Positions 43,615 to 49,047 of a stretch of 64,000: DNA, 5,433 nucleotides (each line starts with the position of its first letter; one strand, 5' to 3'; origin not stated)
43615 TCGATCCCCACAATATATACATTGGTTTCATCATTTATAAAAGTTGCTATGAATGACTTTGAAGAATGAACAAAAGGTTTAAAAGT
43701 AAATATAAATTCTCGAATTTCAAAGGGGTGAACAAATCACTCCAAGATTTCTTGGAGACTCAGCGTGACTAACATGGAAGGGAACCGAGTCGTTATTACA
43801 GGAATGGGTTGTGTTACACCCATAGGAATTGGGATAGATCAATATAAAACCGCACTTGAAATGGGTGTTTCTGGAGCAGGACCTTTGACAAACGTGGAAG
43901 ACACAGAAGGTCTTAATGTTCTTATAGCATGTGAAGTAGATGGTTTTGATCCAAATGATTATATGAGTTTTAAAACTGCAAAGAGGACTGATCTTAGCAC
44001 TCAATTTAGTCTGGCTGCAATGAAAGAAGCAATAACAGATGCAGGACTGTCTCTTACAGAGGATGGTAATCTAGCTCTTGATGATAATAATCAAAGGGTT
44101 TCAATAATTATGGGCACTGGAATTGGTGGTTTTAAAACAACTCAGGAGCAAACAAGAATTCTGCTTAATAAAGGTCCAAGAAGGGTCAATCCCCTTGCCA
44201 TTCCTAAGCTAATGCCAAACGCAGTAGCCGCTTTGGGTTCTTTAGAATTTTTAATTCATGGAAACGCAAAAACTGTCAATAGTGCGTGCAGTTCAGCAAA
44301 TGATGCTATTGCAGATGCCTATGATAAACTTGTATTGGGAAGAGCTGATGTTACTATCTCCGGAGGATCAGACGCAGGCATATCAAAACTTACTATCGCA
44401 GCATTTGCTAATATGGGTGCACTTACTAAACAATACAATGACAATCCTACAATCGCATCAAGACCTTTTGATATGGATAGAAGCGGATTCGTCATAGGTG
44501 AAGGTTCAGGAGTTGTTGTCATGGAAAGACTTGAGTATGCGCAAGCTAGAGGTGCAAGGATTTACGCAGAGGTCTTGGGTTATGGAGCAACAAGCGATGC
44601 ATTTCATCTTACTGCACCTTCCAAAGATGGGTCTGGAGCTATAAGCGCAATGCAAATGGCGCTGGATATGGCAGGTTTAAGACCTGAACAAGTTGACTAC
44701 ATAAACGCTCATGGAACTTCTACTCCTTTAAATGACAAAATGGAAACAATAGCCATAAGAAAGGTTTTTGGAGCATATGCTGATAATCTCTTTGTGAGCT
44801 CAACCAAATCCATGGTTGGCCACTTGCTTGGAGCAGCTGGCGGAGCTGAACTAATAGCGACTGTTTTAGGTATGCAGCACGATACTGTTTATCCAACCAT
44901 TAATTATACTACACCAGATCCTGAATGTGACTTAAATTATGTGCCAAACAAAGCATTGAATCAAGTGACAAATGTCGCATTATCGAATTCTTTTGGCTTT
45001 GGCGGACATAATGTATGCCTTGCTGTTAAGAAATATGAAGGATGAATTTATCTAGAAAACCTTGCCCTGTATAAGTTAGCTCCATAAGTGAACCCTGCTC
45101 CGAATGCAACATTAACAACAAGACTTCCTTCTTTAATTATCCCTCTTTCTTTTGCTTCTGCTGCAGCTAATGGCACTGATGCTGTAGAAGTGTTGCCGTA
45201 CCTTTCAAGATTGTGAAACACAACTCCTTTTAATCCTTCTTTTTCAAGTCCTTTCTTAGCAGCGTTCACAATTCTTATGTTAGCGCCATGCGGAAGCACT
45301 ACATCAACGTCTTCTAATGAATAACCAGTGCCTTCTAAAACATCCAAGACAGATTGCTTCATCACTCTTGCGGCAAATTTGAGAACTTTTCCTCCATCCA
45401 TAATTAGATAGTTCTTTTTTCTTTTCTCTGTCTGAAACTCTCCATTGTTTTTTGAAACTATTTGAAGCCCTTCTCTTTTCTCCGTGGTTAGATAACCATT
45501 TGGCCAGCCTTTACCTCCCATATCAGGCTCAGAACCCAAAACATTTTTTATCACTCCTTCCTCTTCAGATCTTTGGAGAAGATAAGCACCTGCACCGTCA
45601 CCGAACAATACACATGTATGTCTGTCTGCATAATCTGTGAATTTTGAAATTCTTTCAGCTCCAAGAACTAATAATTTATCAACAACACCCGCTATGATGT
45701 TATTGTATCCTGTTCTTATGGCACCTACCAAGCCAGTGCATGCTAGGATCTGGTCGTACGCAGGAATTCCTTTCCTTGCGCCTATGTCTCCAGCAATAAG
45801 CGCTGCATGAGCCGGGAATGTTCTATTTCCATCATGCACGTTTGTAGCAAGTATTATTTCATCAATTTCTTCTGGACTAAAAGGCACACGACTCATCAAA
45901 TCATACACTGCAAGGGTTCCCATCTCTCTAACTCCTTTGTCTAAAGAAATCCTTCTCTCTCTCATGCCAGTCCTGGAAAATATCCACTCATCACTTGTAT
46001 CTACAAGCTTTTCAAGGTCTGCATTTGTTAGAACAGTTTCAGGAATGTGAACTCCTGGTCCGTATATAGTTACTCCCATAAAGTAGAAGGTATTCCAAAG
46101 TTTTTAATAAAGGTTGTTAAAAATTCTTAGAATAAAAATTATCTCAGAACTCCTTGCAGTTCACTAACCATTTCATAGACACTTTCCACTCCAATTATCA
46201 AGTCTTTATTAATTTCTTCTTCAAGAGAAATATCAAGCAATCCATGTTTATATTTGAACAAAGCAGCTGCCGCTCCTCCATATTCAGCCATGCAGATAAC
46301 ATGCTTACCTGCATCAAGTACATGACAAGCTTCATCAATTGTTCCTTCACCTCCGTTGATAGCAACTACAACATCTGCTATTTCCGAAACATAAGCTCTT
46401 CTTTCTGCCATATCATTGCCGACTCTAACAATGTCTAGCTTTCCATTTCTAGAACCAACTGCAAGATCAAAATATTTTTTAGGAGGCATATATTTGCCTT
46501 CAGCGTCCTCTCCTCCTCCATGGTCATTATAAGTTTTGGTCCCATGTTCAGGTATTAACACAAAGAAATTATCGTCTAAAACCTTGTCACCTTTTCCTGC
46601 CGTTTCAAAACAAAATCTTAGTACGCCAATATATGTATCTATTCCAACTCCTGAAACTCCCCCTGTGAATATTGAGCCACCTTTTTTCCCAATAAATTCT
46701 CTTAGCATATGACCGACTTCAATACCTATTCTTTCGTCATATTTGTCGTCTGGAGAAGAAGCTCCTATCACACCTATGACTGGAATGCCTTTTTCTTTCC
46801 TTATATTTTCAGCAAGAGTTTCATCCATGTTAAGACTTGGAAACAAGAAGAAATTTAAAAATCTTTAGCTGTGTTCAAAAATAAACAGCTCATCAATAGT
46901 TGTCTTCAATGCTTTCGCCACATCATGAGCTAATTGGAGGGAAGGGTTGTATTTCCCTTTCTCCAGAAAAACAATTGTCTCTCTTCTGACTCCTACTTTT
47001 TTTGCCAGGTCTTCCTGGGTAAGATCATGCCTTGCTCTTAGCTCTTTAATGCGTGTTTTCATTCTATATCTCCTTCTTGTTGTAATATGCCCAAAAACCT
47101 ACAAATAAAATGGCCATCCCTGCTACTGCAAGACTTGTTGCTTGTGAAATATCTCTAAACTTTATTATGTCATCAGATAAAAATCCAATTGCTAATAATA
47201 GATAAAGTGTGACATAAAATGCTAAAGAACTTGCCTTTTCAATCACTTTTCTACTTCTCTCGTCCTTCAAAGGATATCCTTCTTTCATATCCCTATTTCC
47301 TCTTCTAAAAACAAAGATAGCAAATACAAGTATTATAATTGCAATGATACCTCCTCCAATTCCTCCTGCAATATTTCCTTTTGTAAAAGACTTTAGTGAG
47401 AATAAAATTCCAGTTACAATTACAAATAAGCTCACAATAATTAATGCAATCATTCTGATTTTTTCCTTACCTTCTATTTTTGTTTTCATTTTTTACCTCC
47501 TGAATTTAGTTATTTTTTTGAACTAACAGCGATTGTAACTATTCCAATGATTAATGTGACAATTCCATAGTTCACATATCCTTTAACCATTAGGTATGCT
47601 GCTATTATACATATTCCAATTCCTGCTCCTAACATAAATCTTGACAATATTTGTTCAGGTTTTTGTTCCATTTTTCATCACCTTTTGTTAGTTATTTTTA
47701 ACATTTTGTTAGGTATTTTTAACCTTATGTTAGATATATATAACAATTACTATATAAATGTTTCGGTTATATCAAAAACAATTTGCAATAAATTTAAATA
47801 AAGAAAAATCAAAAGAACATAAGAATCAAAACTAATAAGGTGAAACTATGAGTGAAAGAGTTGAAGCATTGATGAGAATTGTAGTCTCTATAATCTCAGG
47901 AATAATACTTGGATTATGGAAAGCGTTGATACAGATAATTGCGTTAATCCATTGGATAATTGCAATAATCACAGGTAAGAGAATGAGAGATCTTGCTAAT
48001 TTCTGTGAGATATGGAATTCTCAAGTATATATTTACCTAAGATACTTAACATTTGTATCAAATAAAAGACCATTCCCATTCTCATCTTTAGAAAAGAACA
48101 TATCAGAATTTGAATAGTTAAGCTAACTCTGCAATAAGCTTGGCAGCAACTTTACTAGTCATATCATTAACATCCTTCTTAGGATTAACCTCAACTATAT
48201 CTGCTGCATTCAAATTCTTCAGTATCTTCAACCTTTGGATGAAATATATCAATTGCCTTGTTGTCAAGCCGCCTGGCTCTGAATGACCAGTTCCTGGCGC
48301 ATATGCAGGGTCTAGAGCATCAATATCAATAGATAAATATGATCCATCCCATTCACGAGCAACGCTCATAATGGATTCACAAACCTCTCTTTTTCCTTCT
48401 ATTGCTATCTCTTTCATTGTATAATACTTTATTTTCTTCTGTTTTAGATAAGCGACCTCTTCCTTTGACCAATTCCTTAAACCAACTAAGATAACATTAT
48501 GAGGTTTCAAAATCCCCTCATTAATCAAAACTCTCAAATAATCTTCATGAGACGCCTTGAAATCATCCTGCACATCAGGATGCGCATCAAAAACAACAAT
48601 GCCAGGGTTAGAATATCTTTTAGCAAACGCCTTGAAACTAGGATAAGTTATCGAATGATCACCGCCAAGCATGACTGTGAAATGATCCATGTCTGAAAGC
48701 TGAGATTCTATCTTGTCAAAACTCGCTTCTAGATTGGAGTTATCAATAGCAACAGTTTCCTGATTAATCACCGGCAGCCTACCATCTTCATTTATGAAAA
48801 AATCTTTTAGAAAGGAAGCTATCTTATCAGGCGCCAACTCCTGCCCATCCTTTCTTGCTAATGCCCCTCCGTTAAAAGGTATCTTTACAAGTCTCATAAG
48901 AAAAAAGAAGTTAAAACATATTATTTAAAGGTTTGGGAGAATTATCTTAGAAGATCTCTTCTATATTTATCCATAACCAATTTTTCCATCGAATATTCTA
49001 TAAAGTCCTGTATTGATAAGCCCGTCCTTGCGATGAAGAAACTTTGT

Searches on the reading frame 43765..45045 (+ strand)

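Call 59: search_protein_families(library=pfam, proteins=[window:43765-45045:+], max_evalue=0.001)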
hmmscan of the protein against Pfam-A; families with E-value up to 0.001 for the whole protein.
window:43765-45045:+ (426 aa): 3 families
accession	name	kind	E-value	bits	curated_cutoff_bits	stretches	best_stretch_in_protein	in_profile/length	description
PF00109.32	ketoacyl-synt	-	1.3e-42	146.6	20.8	1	7-258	2-251/252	Beta-ketoacyl synthase, N-terminal domain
PF02801.28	Ketoacyl-synt_C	-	2e-40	137.9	20.8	1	267-381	1-118/119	Beta-ketoacyl synthase, C-terminal domain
PF00108.29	Thiolase_N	-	1.9e-05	24.6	26.4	1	167-203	77-113/260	Thiolase, N-terminal domain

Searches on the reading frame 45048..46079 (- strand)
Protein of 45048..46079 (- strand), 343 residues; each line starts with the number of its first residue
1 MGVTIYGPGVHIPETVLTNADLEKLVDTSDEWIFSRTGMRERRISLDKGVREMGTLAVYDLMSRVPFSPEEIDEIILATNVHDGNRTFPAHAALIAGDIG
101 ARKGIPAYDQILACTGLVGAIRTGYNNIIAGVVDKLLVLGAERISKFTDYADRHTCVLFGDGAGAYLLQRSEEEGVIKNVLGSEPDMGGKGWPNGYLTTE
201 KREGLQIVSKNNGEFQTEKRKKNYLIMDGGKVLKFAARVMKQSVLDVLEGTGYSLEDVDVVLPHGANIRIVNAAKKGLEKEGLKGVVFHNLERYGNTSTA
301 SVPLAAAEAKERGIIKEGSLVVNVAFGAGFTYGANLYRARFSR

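Call 59: search_protein_families(library=pfam, proteins=[window:45048-46079:-], max_evalue=0.001)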
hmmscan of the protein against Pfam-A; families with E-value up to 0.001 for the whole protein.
window:45048-46079:- (343 aa): 3 families
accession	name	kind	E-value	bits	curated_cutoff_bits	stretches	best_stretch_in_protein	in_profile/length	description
PF08541.16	ACP_syn_III_C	-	7e-23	81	26.6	1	248-338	1-89/90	3-Oxoacyl-[acyl-carrier-protein (ACP)] synthase III C terminal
PF08545.16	ACP_syn_III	-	2.3e-21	75.9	24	1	109-184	2-79/80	3-Oxoacyl-[acyl-carrier-protein (ACP)] synthase III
PF00108.29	Thiolase_N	-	1.7e-06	28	26.4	1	46-152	19-123/260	Thiolase, N-terminal domain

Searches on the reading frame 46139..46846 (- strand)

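Call 60: search_protein_families(library=pfam, proteins=[window:46139-46846:-], max_evalue=0.001)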
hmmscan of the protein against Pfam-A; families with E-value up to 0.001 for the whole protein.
window:46139-46846:- (235 aa): 3 families
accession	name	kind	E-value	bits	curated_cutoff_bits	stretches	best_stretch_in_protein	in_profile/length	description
PF18306.6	LDcluster4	-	6.7e-10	39.2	26.3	1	142-189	80-126/151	SLOG cluster4 family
PF03641.19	Lysine_decarbox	-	1.8e-05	25.4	27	1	136-180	32-76/131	Possible lysine decarboxylase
PF18171.6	LSDAT_prok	-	0.00057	19.6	25.4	1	154-200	121-167/195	SLOG in TRPM, prokaryote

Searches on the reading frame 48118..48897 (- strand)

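Call 60: search_protein_families(library=pfam, proteins=[window:48118-48897:-], max_evalue=0.001)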
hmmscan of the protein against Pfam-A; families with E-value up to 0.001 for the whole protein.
window:48118-48897:- (259 aa): 1 family
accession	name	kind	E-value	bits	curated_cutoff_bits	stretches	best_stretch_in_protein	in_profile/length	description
PF00491.26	Arginase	-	6.7e-63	213.2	22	1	3-258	5-277/280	Arginase family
